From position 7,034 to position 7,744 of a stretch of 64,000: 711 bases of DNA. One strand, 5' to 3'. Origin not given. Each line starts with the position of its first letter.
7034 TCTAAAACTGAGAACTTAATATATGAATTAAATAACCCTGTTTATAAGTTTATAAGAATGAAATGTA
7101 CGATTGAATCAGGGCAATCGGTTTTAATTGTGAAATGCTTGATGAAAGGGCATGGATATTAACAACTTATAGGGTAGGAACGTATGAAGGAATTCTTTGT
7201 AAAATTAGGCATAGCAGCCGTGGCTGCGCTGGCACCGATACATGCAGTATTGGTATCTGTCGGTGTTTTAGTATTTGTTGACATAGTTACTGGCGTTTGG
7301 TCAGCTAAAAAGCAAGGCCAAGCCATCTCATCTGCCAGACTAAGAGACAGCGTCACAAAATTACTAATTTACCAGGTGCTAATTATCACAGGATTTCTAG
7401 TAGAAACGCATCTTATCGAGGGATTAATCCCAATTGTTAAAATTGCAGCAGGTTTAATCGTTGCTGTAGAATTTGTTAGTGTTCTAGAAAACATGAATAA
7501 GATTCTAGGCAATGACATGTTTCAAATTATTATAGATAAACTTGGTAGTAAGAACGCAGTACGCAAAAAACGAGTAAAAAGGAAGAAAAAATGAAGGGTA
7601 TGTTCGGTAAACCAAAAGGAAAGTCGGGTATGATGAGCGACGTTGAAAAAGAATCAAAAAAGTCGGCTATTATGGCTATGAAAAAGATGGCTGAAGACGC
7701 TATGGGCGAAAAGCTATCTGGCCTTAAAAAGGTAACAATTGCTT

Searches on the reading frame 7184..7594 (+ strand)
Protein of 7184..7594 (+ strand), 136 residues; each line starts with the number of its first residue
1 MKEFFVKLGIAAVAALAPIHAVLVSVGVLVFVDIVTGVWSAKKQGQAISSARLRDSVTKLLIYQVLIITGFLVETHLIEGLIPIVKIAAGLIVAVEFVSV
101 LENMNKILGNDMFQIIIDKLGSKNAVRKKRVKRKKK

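Call 48: search_protein_families(library=pfam, proteins=[window:7184-7594:+], max_evalue=0.01)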
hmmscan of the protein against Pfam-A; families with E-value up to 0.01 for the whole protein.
window:7184-7594:+ (136 aa): 1 family
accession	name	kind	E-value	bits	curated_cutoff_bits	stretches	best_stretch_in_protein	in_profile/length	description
PF05105.17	Phage_holin_4_1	-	1.6e-10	41.6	22.2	1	16-120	7-111/116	Bacteriophage holin family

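Call 64: search_protein_families(library=phrogs, proteins=[window:7184-7594:+], max_evalue=0.001)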
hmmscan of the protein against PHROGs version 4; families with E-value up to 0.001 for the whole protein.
window:7184-7594:+ (136 aa): 1 family
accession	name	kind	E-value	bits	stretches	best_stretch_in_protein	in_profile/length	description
phrog_199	-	lysis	5.9e-09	36.2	1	9-131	16-135/545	holin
